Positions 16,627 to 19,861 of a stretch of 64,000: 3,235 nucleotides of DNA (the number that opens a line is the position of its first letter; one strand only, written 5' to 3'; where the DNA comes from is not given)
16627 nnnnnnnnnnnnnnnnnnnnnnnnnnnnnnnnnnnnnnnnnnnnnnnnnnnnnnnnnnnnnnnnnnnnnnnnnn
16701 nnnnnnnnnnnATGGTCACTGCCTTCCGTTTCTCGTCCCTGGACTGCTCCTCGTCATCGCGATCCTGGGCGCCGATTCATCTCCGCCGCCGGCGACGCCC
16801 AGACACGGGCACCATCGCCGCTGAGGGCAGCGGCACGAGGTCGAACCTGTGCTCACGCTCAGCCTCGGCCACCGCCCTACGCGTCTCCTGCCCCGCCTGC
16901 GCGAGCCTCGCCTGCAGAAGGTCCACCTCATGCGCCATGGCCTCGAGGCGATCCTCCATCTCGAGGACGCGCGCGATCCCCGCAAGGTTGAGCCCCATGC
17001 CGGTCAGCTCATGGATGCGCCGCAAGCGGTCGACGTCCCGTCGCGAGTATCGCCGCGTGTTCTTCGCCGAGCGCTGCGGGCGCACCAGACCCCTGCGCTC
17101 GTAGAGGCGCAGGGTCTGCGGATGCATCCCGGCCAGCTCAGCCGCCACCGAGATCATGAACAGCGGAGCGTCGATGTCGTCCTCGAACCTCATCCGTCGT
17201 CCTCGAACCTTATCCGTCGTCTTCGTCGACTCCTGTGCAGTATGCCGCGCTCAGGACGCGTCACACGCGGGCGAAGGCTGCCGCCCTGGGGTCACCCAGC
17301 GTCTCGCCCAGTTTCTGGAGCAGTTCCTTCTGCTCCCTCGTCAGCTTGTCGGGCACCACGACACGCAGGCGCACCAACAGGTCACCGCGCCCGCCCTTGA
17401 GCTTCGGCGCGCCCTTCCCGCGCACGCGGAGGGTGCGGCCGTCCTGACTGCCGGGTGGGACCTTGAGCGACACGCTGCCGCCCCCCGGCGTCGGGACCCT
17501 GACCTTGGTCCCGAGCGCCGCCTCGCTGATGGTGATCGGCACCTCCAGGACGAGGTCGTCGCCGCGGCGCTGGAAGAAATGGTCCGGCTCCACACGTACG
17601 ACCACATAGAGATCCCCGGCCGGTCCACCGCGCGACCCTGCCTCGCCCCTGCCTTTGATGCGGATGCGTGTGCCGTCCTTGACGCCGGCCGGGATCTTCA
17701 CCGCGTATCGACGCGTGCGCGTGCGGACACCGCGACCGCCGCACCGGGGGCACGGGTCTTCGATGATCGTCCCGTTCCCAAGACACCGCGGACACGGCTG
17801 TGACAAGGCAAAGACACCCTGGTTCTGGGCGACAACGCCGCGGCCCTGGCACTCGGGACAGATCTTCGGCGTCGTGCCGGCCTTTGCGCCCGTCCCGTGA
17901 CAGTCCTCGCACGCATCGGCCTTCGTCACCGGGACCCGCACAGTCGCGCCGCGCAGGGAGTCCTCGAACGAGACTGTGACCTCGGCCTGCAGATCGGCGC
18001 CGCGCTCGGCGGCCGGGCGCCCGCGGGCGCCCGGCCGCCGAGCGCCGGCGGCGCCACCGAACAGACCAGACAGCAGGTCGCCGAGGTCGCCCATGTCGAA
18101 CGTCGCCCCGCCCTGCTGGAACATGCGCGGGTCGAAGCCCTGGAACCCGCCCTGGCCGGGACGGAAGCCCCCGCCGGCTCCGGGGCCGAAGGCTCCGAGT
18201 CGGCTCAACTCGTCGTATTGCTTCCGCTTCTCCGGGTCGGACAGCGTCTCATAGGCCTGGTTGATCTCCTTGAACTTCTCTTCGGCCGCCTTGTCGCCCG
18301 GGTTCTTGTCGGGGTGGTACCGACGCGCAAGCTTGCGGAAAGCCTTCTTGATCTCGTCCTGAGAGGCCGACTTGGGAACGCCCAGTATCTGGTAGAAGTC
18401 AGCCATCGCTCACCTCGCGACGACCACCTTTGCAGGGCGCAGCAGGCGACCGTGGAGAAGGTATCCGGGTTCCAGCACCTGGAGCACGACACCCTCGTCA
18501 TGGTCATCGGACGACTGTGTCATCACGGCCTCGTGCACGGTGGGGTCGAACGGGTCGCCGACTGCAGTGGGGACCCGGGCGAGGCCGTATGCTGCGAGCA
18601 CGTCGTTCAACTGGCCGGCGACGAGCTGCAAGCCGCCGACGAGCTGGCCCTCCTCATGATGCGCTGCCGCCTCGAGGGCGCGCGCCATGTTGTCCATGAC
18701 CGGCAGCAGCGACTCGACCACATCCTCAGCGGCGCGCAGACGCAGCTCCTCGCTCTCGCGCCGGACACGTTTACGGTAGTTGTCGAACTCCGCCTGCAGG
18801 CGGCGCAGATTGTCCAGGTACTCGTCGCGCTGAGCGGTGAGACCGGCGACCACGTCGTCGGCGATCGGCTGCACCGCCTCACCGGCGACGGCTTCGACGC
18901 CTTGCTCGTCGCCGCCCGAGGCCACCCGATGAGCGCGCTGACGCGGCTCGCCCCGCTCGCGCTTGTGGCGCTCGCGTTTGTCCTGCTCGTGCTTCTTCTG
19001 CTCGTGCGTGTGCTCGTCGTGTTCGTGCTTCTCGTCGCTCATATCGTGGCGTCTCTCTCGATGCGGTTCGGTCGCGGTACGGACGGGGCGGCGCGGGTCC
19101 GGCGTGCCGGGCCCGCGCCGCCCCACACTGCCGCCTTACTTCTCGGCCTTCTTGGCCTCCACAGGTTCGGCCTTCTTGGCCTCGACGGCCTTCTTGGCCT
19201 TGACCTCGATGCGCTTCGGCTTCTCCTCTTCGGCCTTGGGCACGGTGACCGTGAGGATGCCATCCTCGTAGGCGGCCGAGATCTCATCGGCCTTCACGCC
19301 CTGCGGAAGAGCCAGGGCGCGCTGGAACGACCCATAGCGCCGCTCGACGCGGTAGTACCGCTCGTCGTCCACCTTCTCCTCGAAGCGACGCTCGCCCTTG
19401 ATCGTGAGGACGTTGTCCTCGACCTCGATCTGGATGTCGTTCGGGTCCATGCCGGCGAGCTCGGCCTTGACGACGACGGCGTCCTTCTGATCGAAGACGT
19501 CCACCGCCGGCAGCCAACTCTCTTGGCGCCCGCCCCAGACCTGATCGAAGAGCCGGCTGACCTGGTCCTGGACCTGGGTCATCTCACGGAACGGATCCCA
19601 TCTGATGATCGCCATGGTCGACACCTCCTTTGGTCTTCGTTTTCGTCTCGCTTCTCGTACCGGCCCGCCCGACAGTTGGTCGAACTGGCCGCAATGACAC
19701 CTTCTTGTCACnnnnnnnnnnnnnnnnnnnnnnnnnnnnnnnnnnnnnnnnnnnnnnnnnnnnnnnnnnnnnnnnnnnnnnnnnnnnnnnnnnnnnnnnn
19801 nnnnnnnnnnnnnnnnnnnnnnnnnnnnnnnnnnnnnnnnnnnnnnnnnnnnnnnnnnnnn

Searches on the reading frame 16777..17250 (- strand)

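Call 14: search_protein_families(library=ncbifam, proteins=[window:16777-17250:-], max_evalue=0.00001)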
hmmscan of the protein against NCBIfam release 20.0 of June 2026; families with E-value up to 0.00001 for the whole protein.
window:16777-17250:- (157 aa): 15 families
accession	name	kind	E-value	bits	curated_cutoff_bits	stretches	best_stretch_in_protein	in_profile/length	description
NF047375.1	HeatShock_HspR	equivalog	1.3e-34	118.1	105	1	29-117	2-91/92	heat shock protein transcriptional repressor HspR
NF047377.1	heat_HspR_dupli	exception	3.3e-29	101.9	300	1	27-124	2-100/214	heat shock protein transcriptional repressor HspR, fused homodimer type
TIGR02051.1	MerR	equivalog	9.4e-13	48.5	150.85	1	33-115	2-84/124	mercury resistance transcriptional regulator MerR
NF053740.1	TransRegTnrAGPos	equivalog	9e-11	41.9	140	1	31-110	13-94/108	hypothetical protein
NF050798.1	TF_FtsR_Actino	equivalog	9.8e-11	42.2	150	1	46-134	21-107/223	transcriptional regulator FtsR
TIGR02044.1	CueR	equivalog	2.9e-09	37.1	147.4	1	33-108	3-79/127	Cu(I)-responsive transcriptional regulator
NF052513.1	TransRegCarH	equivalog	8.5e-09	35.1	400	1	31-131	7-111/274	HTH-type transcriptional repressor CarH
TIGR02043.1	ZntR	equivalog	9e-09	35.6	167.95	1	31-107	2-77/131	Zn(2+)-responsive transcriptional regulator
NF010315.0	PRK13752.1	subfamily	1.2e-08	35.2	261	1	32-102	9-80/144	mercury resistance transcriptional regulator MerR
NF007069.0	PRK09514.1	equivalog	1.5e-08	34.7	143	1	31-118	2-92/141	Zn(2+)-responsive transcriptional regulator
TIGR01950.1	SoxR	equivalog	1.5e-08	34.5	116.9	1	36-99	7-70/142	redox-sensitive transcriptional activator SoxR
TIGR02047.1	CadR-PbrR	equivalog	8.1e-08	32.4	151.45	1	37-112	7-83/127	Cd(II)/Pb(II)-responsive transcriptional regulator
NF011617.0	PRK15043.1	equivalog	2.1e-06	27.2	417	1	30-100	3-74/243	HTH-type transcriptional regulator MlrA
NF041849.1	trans_regNmlR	equivalog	7e-06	26.1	175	0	33-123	3-102/117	stress response transcriptional regulator NmlR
NF033518.0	transpos_IS607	equivalog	9.7e-06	25.2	110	0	36-129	3-95/187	IS607 family transposase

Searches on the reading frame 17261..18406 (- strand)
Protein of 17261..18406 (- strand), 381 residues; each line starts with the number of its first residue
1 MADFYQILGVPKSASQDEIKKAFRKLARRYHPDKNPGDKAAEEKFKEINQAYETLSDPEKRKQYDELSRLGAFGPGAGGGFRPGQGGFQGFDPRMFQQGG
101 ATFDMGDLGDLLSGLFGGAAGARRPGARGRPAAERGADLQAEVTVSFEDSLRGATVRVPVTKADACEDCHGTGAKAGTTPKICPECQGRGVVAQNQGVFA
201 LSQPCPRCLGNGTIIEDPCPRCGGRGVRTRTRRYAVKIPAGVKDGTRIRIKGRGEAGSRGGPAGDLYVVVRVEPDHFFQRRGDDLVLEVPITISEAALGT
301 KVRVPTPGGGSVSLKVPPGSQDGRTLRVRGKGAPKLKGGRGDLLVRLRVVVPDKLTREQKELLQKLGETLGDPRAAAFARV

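Call 14: search_protein_families(library=ncbifam, proteins=[window:17261-18406:-], max_evalue=0.00001)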
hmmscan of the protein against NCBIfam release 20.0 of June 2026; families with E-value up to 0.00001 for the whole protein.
window:17261-18406:- (381 aa): 15 families
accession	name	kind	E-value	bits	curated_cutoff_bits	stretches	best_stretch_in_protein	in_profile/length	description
NF010872.0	PRK14279.1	equivalog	6.3e-126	420.6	556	1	3-366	10-375/394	molecular chaperone DnaJ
TIGR02349.1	DnaJ_bact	equivalog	4e-123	411.3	377.2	1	3-368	1-352/354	molecular chaperone DnaJ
NF008035.0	PRK10767.1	subfamily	2.3e-122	408.6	338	1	2-370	4-348/374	molecular chaperone DnaJ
NF010894.0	PRK14301.1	equivalog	2.8e-108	362.2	548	1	3-366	5-347/373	chaperone protein DnaJ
NF010871.0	PRK14278.1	equivalog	6.2e-96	321.5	502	1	2-370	3-351/378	molecular chaperone DnaJ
NF010885.0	PRK14292.1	equivalog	2e-91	306.7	585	1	1-372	1-351/371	chaperone protein DnaJ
NF010874.0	PRK14281.1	equivalog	1.3e-89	301.1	619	1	3-367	4-370/397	chaperone protein DnaJ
NF010892.0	PRK14299.1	equivalog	3e-65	220.4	392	2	2-159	4-152/291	chaperone protein DnaJ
NF007618.0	PRK10266.1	equivalog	8.3e-60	202.8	403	2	232-369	158-293/306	curved DNA-binding protein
NF037946.1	terminal_TopJ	equivalog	3.9e-50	171.2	300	2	3-66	6-68/810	terminal organelle assembly protein TopJ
TIGR03835.1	termin_org_DnaJ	equivalog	6.3e-29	100.9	512.25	1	3-66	3-65/871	terminal organelle assembly protein TopJ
NF050028.1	CldAdptActJ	equivalog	5.3e-14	52.5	150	1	1-64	1-69/93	cold adaptation protein ActJcold adaptation protein ActJ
NF058604.1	RtpA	equivalog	1e-09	38.4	65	0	201-227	8-34/50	anti-TRAP protein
NF006948.0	PRK09430.1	equivalog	4.3e-09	36.4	162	1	2-57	200-262/267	co-chaperone DjlA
TIGR00714.1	hscB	equivalog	5.3e-08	33.1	46.75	1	17-64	6-56/156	Fe-S protein assembly co-chaperone HscB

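Call 16: find_encoding_contigs(protein=window:17261-18406:-, flank=2000, max_places=4)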
Protein window:17261-18406:- (381 aa): 20 contigs read that carry it; 4 places shown.
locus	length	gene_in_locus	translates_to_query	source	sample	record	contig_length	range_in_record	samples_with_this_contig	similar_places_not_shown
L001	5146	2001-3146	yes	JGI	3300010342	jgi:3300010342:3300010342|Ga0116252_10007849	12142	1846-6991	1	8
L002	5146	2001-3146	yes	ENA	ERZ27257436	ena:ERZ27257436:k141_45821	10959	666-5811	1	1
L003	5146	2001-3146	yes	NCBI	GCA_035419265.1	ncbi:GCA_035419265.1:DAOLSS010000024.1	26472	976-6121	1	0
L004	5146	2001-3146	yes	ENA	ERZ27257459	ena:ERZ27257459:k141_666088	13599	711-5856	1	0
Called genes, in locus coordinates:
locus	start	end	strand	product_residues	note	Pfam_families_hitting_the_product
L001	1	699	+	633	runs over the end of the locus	PF00012:HSP70, PF06723:MreB_Mbl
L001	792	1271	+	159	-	PF00011:HSP20, PF17886:ArsA_HSP20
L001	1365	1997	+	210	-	PF01025:GrpE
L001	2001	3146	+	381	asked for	PF00226:DnaJ, PF01556:DnaJ_C, PF00684:DnaJ_CXXCXGXG, PF15777:Anti-TRAP (faint)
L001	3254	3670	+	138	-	PF13411:MerR_1, PF13591:MerR_2 (weak), PF00376:MerR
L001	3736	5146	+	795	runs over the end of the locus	PF02861:Clp_N, PF23569:NBD_SMAX1, PF00004:AAA, PF17871:AAA_lid_9, PF00004:AAA, PF07724:AAA_2, PF07728:AAA_5, PF10431:ClpB_D2-small, +10 more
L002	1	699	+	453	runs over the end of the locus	?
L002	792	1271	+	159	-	PF00011:HSP20, PF17886:ArsA_HSP20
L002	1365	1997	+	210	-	PF01025:GrpE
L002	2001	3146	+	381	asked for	PF00226:DnaJ, PF01556:DnaJ_C, PF00684:DnaJ_CXXCXGXG, PF15777:Anti-TRAP (faint)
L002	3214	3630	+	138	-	PF13411:MerR_1, PF13591:MerR_2 (weak), PF00376:MerR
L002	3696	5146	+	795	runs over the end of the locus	PF02861:Clp_N, PF23569:NBD_SMAX1, PF00004:AAA, PF17871:AAA_lid_9, PF00004:AAA, PF07724:AAA_2, PF07728:AAA_5, PF10431:ClpB_D2-small, +10 more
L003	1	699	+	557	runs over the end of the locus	PF00012:HSP70, PF06723:MreB_Mbl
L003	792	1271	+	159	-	PF00011:HSP20, PF17886:ArsA_HSP20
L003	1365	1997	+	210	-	PF01025:GrpE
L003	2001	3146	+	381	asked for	PF00226:DnaJ, PF01556:DnaJ_C, PF00684:DnaJ_CXXCXGXG, PF15777:Anti-TRAP (faint)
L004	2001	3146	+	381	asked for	PF00226:DnaJ, PF01556:DnaJ_C, PF00684:DnaJ_CXXCXGXG, PF15777:Anti-TRAP (faint)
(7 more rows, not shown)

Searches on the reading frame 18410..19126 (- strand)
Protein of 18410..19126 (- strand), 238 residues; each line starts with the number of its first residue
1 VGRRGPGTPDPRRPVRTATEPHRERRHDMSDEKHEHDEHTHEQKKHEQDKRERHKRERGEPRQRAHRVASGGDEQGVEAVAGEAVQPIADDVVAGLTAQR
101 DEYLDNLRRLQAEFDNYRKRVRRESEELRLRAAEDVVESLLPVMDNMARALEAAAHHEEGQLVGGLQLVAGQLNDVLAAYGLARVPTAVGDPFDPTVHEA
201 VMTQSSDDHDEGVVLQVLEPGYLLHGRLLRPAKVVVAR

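Call 14: search_protein_families(library=ncbifam, proteins=[window:18410-19126:-], max_evalue=0.00001)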
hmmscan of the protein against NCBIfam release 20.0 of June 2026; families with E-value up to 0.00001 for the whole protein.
window:18410-19126:- (238 aa): 26 families (the best 25 are shown)
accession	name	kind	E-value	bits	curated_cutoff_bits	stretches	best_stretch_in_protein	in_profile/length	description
NF010738.0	PRK14140.1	equivalog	4e-37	127.8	137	1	42-237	14-190/191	nucleotide exchange factor GrpE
NF010741.0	PRK14143.1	equivalog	2e-34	119.2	184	1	27-237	15-225/258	nucleotide exchange factor GrpE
NF010750.0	PRK14153.1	equivalog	2.2e-33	115.4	194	1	69-238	18-187/194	nucleotide exchange factor GrpE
NF010755.0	PRK14158.1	equivalog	6.8e-31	107.3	200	1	42-237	2-193/198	nucleotide exchange factor GrpE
NF010759.0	PRK14162.1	equivalog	1.4e-29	103.2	176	1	42-237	4-193/194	nucleotide exchange factor GrpE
NF010748.0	PRK14150.1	equivalog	3.1e-29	101.9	152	1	43-238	5-196/198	nucleotide exchange factor GrpE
NF010757.0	PRK14160.1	equivalog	5.2e-28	97.8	184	1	28-237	4-210/211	nucleotide exchange factor GrpE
NF010760.0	PRK14163.1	equivalog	6e-28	98.1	240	1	70-237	16-186/217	nucleotide exchange factor GrpE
NF010747.0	PRK14149.1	equivalog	3.2e-27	95.3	176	1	47-237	6-188/191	nucleotide exchange factor GrpE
NF010749.0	PRK14151.1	equivalog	4.3e-27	95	231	1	89-237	25-174/188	nucleotide exchange factor GrpE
NF010752.0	PRK14155.1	equivalog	4.3e-27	94.9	194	1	85-237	14-170/208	nucleotide exchange factor GrpE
NF010743.0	PRK14145.1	equivalog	3.5e-26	92.3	186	1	93-238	58-200/200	nucleotide exchange factor GrpE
NF010737.0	PRK14139.1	equivalog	4.9e-25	88.5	164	1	43-237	14-185/188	nucleotide exchange factor GrpE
NF010751.0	PRK14154.1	equivalog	9.7e-25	87.4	266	1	98-237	66-207/208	nucleotide exchange factor GrpE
NF010745.0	PRK14147.1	equivalog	1.7e-24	86.6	184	1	109-238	43-170/172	nucleotide exchange factor GrpE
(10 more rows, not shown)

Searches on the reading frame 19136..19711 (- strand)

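Call 14: search_protein_families(library=ncbifam, proteins=[window:19136-19711:-], max_evalue=0.00001)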
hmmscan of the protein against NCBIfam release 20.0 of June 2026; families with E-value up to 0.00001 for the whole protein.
window:19136-19711:- (191 aa): 3 families
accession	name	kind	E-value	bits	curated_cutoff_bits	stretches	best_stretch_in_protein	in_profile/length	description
NF041799.1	Hsp14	equivalog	4e-23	81.6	100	1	62-164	13-113/118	archaeal heat shock protein Hsp14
NF042420.1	Hsp18_Clos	equivalog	1.8e-19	70.3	195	1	69-170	44-146/147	heat shock protein Hsp18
NF041800.1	Hsp20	equivalog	5.1e-17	62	140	1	63-171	69-160/162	archaeal heat shock protein Hsp20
